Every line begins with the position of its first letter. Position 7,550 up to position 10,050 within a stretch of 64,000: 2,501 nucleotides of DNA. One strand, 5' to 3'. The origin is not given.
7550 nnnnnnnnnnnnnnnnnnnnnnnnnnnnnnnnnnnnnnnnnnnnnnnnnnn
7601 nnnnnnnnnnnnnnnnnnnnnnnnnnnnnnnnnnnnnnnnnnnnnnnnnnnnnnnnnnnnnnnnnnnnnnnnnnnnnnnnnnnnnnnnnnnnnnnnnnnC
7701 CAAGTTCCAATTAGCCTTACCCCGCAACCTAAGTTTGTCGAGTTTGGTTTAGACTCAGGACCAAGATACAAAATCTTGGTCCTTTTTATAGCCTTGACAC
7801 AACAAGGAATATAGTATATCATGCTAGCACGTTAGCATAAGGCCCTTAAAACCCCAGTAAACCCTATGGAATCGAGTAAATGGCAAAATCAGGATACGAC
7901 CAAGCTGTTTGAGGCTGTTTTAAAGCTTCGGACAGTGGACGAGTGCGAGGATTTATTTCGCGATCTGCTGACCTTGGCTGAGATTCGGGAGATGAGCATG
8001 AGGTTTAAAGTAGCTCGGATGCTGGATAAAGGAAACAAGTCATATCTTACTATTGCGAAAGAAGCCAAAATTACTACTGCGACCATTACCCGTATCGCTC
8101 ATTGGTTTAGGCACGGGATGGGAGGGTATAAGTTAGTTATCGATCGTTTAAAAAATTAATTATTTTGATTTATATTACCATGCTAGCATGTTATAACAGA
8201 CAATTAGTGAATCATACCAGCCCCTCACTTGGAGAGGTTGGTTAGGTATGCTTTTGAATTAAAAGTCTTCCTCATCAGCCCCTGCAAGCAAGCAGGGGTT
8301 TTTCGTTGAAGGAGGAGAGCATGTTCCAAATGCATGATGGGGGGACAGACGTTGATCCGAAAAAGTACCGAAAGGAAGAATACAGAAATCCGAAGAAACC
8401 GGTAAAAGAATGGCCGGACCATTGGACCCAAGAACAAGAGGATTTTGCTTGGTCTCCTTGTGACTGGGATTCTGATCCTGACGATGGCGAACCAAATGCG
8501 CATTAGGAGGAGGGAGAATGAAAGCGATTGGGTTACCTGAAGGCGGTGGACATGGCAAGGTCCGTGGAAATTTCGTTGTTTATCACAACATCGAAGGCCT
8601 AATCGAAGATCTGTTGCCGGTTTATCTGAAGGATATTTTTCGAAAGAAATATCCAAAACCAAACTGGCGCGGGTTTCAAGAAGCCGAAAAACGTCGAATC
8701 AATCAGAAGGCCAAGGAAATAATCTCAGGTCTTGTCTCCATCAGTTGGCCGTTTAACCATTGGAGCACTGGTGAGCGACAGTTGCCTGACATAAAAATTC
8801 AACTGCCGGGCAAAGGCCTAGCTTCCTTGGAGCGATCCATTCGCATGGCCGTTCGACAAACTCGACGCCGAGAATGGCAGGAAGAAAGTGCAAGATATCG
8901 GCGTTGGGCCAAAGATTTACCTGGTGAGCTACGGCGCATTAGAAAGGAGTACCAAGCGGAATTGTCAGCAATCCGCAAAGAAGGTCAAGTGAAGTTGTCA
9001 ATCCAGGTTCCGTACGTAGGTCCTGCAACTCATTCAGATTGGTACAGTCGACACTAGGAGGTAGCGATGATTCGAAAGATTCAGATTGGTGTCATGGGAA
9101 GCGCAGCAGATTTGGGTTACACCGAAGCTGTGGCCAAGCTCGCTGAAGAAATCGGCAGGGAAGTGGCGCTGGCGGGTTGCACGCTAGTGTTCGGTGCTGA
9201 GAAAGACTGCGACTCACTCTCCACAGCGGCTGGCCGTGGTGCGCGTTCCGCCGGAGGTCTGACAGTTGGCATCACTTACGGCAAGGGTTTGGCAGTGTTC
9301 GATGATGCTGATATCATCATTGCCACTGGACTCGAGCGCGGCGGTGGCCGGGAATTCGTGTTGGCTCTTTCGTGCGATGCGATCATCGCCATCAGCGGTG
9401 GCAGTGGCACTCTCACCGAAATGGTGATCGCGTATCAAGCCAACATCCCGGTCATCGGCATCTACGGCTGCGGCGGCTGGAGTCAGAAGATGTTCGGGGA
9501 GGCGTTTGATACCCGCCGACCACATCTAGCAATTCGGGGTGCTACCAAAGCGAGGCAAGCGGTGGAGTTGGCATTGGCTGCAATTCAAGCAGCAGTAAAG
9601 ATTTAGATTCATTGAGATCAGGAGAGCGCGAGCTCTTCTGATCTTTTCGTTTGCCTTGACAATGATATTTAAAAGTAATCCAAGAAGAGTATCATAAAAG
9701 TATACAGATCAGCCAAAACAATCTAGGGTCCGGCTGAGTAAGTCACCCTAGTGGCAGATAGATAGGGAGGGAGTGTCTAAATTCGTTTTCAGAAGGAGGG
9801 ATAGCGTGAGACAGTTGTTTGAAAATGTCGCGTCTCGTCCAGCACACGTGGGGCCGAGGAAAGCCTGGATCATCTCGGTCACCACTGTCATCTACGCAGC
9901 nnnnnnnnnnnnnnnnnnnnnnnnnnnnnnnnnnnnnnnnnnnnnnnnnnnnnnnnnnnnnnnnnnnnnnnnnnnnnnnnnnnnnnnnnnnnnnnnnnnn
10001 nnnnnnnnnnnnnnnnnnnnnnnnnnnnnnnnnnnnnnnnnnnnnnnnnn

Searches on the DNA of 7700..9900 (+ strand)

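Call 9: search_rna_families(source=window, start=7700, end=9900, threshold=evalue, max_evalue=5)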
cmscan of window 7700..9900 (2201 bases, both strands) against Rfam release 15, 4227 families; matches with E-value up to 5: 8.
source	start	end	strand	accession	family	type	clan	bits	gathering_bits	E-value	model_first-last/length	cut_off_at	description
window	8232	8303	+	RF02701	PsrR1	Gene; sRNA;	-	23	42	0.21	1-79/79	no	Photosynthesis regulatory RNA1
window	8241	8341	+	RF01027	mir-765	Gene; miRNA;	-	20.4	130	0.79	1-114/114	no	mir-765 microRNA precursor family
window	7757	7789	+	RF04344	Plastid-psbA-3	Cis-reg;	CL00153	19.4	48.4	3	1-57/57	no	Plastid-psbA-3 3UTR RNA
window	8216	8299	-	RF03191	mir-1913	Gene; miRNA;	-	18.4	105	2.9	1-80/80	no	mir-1913 microRNA precursor family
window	8219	8300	-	RF03594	mir-3817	Gene; miRNA;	-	18.3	90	3.5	1-89/89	no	mir-3817 microRNA precursor family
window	7757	7850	+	RF01089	PK-repBA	Cis-reg;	-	17.4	45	1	1-124/124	no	Pseudoknot of the regulatory region of the repBA gene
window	7942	8003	+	RF02523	ROSE_3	Cis-reg; thermoregulator;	-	16.9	43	2.5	1-69/69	no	Repression of heat shock gene expression (ROSE) element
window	7961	8028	+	RF01119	sR32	Gene; snRNA; snoRNA; CD-box;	-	12.5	40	3.2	1-57/57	no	Small nucleolar RNA sR32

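Call 85: search_rna_families(sources=[L003, L012, L006, L015, L093, L013, L014, L096], threshold=gathering)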
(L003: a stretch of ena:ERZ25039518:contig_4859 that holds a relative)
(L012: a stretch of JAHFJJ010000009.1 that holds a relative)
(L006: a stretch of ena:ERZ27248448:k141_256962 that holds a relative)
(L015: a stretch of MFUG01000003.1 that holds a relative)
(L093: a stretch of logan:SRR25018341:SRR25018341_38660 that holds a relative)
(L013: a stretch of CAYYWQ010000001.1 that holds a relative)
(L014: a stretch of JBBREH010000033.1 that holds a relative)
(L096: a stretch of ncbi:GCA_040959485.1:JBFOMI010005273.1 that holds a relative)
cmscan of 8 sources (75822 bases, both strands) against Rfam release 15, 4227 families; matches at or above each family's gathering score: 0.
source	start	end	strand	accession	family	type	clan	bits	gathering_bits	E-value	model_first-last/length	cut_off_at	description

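Call 86: search_rna_families(source=L012, start=4600, end=4900, threshold=evalue, max_evalue=10)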
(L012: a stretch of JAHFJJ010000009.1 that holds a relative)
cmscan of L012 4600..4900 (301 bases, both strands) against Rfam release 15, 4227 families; matches with E-value up to 10: 19.
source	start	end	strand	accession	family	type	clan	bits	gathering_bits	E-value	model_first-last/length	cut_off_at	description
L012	4697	4769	+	RF04239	mir-4679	Gene; miRNA;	-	31.6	88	0.0002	1-75/75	no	mir-4679 microRNA precursor family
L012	4696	4770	+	RF03366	mir-3122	Gene; miRNA;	-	25.9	92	0.0099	1-73/73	no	mir-3122 microRNA precursor family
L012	4689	4776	+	RF03923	mir-964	Gene; miRNA;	-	24.3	100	0.01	1-90/90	no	mir-964 microRNA precursor family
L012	4699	4768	+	RF00464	mir-92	Gene; miRNA;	CL00137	21.8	47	0.003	1-80/80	no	mir-92 microRNA precursor family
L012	4747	4783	-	RF01376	CRISPR-DR63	Gene; CRISPR;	CL00015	21.8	37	0.37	1-37/37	no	CRISPR RNA direct repeat element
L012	4675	4795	+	RF02526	SSRC34_1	Gene; sRNA;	-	19.3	64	2.2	1-128/128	no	Streptococcus sRNA SSRC34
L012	4667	4778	+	RF02837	anti-hemB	Gene; sRNA;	-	18.6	49.5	0.04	1-81/81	no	Burkholderia RNA 7 (anti-hemB)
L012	4747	4793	-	RF03609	mir-5470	Gene; miRNA;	-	18.3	98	0.35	1-81/81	no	mir-5470 microRNA precursor family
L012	4725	4801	+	RF02293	TtnuCD17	Gene; snRNA; snoRNA; CD-box;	-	16.9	75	4.5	1-68/68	no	Tetrahymena snoRNA TtnuCD17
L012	4735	4777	-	RF02628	Hrs1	Gene; sRNA;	-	16.1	56.4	0.94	1-74/74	no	Hfq-regulated sRNA 1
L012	4697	4769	+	RF03894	mir-5736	Gene; miRNA;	-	16.1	90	2.8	1-80/80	no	mir-5736 microRNA precursor family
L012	4698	4768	+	RF03238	mir-1542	Gene; miRNA;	-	15.3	70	2.5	1-72/72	no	mir-1542 microRNA precursor family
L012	4715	4778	+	RF02278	Betaproteobacteria_toxic_sRNA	Gene; sRNA;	-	14.7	50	1.6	1-64/64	no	Betaproteobacteria toxic small RNA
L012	4739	4834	-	RF03259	MIR1514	Gene; miRNA;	-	14.7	90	8.4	1-110/110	no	MIR1514 microRNA precursor family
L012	4676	4805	+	RF00415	SNORA30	Gene; snRNA; snoRNA; HACA-box;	-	14.3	90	2.4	1-129/129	no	Small nucleolar RNA SNORA30/SNORA37 family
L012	4698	4768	+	RF03717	mir-3119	Gene; miRNA;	-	14.1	80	6.2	1-85/85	no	mir-3119 microRNA precursor family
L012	4695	4771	+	RF03246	MIR1515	Gene; miRNA;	-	13.5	140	5.3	1-137/137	no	MIR1515 microRNA precursor family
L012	4740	4815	+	RF00516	ylbH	Cis-reg; leader;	-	13.4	50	1.5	1-122/122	no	ylbH leader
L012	4748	4801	+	RF01370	CRISPR-DR57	Gene; CRISPR;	-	12.2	39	9.7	1-37/37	no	CRISPR RNA direct repeat element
